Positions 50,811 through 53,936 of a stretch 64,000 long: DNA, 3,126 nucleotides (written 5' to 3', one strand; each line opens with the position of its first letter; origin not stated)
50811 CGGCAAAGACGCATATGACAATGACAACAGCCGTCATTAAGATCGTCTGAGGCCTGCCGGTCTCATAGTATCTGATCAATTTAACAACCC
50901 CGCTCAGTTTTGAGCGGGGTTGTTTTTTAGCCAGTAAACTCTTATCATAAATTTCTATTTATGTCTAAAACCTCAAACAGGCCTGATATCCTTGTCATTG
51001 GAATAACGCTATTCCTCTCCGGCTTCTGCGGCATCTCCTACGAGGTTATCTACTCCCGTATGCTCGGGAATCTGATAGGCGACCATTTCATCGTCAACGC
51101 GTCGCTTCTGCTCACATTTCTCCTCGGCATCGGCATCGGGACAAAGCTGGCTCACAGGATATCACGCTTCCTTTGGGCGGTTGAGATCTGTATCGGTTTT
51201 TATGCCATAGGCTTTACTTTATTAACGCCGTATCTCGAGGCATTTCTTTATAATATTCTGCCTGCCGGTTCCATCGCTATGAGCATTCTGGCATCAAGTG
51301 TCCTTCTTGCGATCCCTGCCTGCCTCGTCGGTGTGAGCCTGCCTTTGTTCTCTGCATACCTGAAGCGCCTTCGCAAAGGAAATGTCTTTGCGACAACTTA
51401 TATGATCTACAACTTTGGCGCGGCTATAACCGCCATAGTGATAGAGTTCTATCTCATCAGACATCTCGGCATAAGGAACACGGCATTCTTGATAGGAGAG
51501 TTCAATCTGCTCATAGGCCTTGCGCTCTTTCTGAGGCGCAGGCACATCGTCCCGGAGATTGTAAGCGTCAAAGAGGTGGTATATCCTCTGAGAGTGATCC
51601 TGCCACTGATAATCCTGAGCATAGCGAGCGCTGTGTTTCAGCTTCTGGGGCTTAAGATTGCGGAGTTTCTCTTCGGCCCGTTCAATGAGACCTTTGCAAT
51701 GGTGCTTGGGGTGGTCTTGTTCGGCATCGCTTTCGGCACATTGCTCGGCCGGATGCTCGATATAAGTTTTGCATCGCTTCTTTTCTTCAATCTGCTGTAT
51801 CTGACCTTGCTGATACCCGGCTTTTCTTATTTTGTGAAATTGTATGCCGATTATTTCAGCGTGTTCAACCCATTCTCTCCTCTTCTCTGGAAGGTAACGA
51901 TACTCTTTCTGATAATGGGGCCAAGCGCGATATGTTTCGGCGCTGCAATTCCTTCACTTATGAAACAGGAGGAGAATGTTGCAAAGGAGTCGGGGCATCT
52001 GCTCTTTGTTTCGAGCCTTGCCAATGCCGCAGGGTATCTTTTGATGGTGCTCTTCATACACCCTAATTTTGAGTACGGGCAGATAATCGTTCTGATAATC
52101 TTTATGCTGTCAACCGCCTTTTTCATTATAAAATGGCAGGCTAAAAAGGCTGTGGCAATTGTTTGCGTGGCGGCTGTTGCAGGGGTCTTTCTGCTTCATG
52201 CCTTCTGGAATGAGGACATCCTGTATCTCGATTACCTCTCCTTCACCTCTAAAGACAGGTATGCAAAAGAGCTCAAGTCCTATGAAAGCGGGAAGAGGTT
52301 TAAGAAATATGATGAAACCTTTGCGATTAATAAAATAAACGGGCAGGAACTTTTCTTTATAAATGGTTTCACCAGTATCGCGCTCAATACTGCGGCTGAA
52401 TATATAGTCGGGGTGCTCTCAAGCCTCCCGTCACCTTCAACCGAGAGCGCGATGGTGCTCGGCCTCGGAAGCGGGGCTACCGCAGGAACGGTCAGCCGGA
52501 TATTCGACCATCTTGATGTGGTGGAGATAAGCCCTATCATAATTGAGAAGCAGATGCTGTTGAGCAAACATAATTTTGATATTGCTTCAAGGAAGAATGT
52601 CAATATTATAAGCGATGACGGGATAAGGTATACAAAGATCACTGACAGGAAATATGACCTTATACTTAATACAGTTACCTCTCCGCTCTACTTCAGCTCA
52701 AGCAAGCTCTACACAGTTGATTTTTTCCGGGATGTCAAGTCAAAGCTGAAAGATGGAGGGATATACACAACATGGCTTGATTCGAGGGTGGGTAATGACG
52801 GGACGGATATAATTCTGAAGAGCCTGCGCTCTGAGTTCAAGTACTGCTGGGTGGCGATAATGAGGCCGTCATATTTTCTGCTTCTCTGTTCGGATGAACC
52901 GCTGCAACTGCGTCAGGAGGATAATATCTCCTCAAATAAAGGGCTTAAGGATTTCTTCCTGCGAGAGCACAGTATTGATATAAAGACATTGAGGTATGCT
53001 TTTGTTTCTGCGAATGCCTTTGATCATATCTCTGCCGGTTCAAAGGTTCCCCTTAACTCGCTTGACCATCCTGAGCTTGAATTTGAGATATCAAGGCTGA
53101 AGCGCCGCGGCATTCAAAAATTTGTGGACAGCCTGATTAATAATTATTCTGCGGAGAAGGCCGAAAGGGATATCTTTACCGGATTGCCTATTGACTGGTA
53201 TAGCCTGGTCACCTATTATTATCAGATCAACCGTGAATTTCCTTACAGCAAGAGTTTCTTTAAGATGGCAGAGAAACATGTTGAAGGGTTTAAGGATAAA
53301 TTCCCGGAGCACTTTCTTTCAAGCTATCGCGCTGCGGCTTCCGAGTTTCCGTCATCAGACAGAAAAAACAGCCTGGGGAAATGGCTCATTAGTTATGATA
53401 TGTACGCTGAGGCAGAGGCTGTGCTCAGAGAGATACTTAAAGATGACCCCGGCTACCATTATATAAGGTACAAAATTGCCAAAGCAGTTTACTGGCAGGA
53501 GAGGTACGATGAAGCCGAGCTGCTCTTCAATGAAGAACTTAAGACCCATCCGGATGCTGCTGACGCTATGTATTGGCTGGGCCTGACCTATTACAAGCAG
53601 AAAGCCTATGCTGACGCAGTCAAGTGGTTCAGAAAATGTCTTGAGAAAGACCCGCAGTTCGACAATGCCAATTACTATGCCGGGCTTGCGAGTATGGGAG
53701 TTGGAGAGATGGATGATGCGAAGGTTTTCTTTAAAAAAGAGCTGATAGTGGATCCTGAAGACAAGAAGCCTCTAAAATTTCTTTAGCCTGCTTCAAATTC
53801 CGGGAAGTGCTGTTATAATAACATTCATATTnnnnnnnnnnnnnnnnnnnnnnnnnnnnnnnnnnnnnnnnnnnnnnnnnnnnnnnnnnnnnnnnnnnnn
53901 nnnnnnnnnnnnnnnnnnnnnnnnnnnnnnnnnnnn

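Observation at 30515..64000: At least 33 kb MSH-type type IV filament locus with an inflated modular pilin repertoire and its own modification block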

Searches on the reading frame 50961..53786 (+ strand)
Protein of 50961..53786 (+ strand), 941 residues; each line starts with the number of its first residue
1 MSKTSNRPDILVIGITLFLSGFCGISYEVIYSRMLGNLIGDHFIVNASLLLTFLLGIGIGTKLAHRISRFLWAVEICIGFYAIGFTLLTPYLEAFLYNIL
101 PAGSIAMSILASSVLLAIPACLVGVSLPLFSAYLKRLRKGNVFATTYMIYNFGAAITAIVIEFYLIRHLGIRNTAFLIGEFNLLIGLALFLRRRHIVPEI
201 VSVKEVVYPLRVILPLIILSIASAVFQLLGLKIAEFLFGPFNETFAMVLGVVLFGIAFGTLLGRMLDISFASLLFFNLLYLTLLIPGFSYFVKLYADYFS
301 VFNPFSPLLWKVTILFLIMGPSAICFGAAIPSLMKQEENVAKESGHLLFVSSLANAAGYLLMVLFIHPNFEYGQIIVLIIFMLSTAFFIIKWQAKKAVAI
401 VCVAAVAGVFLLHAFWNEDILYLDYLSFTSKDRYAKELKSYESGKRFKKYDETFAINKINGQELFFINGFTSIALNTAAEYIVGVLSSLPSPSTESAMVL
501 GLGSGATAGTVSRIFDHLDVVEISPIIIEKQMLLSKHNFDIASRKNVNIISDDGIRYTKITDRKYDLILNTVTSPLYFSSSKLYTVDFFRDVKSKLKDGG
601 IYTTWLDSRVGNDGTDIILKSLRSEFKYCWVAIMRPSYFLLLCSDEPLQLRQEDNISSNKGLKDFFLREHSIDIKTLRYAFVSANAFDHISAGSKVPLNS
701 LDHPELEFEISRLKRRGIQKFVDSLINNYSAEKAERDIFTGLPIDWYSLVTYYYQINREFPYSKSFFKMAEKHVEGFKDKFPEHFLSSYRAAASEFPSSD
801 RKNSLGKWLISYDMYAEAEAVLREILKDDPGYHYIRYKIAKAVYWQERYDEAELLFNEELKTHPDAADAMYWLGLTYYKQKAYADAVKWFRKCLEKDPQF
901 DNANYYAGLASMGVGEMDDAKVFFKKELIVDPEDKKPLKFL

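Call 6: search_protein_families(library=pfam, proteins=[window:50961-53786:+], max_evalue=0.01)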
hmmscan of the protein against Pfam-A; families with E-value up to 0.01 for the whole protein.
window:50961-53786:+ (941 aa): 17 families
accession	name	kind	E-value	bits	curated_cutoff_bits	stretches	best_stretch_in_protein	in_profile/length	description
PF13432.12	TPR_16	-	1.6e-12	48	32.7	1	837-899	1-63/65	Tetratricopeptide repeat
PF07719.23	TPR_2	-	5e-12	45.4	27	1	867-899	1-33/34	Tetratricopeptide repeat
PF14559.12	TPR_19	-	3e-11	43.9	25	2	813-866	5-58/68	Tetratricopeptide repeat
PF01564.23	Spermine_synth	-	2.8e-09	37.2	22.9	1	491-604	16-130/186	Spermine/spermidine synthase domain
PF00515.34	TPR_1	-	1.7e-08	34.3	27.8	1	867-900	1-34/34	Tetratricopeptide repeat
PF13428.12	TPR_14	-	1.9e-08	34.6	23.5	0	868-903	2-37/44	Tetratricopeptide repeat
PF12895.13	ANAPC3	-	7.7e-08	32.9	27.2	1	846-920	2-75/82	Anaphase-promoting complex, cyclosome, subunit 3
PF14853.12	Fis1_TPR_C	-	8e-07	29.6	25.3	1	868-903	2-37/53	Fis1 C-terminal tetratricopeptide repeat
PF13424.12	TPR_12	-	2.4e-06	28.1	30.1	1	861-895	39-73/77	Tetratricopeptide repeat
PF24575.1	TPR_Slam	-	6.6e-06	26.9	35.2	0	814-854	62-102/104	Surface lipoprotein assembly modifier, N-terminal TPR repeats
PF13414.12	TPR_11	-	6.3e-05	23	26.8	1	877-910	4-37/42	TPR repeat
PF13181.12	TPR_8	-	7.2e-05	23.1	25.7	1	867-899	1-33/34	Tetratricopeptide repeat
PF13374.12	TPR_10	-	8.4e-05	22.9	27.5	1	873-895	8-30/42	Tetratricopeptide repeat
PF13431.12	TPR_17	-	0.00018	21.9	24.4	0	855-887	1-33/34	Tetratricopeptide repeat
PF13174.12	TPR_6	-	0.00023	22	26.3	1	868-899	1-32/33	Tetratricopeptide repeat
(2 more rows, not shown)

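Call 11: search_protein_families(library=ncbifam, proteins=[window:50961-53786:+], max_evalue=0.01)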
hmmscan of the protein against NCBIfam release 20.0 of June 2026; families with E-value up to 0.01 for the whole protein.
window:50961-53786:+ (941 aa): 19 families
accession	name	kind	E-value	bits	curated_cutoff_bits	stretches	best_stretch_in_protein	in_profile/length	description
NF002956.0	PRK03612.1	equivalog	1.2e-27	96.6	472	2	212-604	22-415/522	polyamine aminopropyltransferase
NF002010.0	PRK00811.1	equivalog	1.4e-13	50.8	260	1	491-626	76-214/287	polyamine aminopropyltransferase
NF040959.1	MamA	equivalog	6.5e-13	48.6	200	1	815-936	53-174/204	magnetosome protein MamA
TIGR02917.1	PEP_TPR_lipo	equivalog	9.4e-11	40.3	312.2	1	805-936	199-330/899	XrtA/PEP-CTERM system TPR-repeat protein PrsT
TIGR02795.1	tol_pal_ybgF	equivalog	2.8e-09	37.6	90.1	1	837-903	6-75/119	tol-pal system protein YbgF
TIGR00417.1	speE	equivalog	2.8e-08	33.3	249.55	1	492-609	71-189/271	spermidine synthase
TIGR02521.1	type_IV_pilW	equivalog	5.8e-07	29.3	154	1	865-935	29-99/234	type IV pilus biogenesis/stability protein PilW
TIGR02552.1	LcrH_SycD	equivalog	1.7e-06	27.8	104.8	1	822-928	7-113/136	SycD/LcrH family type III secretion system chaperone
NF008391.2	PRK11189.1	equivalog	3.2e-06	26.8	250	1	856-927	88-159/297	lipoprotein NlpI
NF047371.1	FlcA_CTERM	equivalog_domain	4.6e-06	25.4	300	1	823-926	428-532/646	periplasmic flagellar collar protein FlcA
NF003380.0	PRK04457.1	equivalog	2.6e-05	23.4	304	1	495-609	71-183/265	polyamine aminopropyltransferase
NF037959.1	MFS_SpdSyn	subfamily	3.5e-05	22.7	40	1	517-628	301-408/480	fused MFS/spermidine synthase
NF033920.0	C39_PA2778_fam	equivalog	0.00019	20.9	150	1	846-922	169-245/255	PA2778 family cysteine peptidase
NF033762.1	social_mot_Tgl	equivalog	0.00046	19.6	225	1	798-921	64-190/252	social motility TPR repeat lipoprotein Tgl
NF053607.1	CHU_0125_OmpA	equivalog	0.00062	18.4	620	1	838-928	24-114/639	CHU_0125 family OmpA-like outer membrane integrity protein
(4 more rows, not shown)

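Call 42: search_solved_structures(query=window:50961-53786:+, max_evalue=0.01)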
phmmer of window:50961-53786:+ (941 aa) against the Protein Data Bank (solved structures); distinct sequences matched with E-value up to 0.01: 69 (the best 60 are shown).
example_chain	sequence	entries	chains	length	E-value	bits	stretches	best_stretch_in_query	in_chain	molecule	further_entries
9qhb_A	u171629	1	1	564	4.5e-49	170.5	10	837-933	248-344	Engineered tetratricopeptide repeat protein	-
8bu0_A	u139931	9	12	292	1.9e-46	161.9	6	837-934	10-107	Consensus tetratricopeptide repeat protein | Crystal structure of an 8-repeat consensus TPR superhelix with Zinc. | Monomer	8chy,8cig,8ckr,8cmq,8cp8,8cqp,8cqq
9qhc_A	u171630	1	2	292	5.5e-37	130.5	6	837-934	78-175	Engineered tetratricopeptide repeat protein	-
2fo7_A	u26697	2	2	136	7.3e-16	60.6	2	837-932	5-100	SYNTHETIC CONSENSUS TPR PROTEIN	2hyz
8ch0_A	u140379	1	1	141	6.8e-15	57.4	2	837-899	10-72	Consensus tetratricopeptide repeat protein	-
1na0_A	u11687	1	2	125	8.6e-13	50.5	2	837-909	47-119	designed protein CTPR3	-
6vfh_A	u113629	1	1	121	1.9e-10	42.7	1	837-938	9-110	T33_dn10A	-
6vfj_B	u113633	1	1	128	3.2e-10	42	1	837-935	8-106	I53_dn5B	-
6vfi_B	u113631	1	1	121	7.1e-10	40.8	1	812-911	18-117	O43_dn18B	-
6v8e_A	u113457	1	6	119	1.1e-09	40.3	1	813-907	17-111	Designed protein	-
8ur7_A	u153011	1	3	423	1.2e-09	40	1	835-935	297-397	Trimer head HA,Hemagglutinin HA1 chain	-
8ur5_A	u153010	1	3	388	1.7e-09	39.6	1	837-935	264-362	Trimer head HA,Hemagglutinin HA1 chain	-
2wqh_A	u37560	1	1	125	2e-09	39.4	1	837-908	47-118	CTPR3Y3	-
5hrz_A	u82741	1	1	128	3.1e-09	38.7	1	825-908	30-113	TPR domain protein 1na0C3_3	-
6vl6_A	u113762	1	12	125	4.7e-09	38.1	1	837-934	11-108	T33_dn2A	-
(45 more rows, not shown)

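Call 89: find_related_loci(query=window:50961-53786:+, collection=genome_contigs, flank=8000)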
Query window:50961-53786:+ (941 aa) in genome_contigs; peptide patterns used: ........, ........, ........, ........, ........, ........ (x = any residue, [..] = any of these).
18 stretches matched a pattern; 1 encode a relative of the query (tblastn E <= 1e-3); 1 distinct loci.
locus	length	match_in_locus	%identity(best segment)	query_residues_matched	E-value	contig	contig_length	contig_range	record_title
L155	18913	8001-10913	40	15-934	0e+0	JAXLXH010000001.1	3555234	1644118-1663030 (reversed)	MAG: Candidatus Sericytochromatia bacterium isolate STL-CYA2 C3.87.fa-1, whole genome shotgun sequence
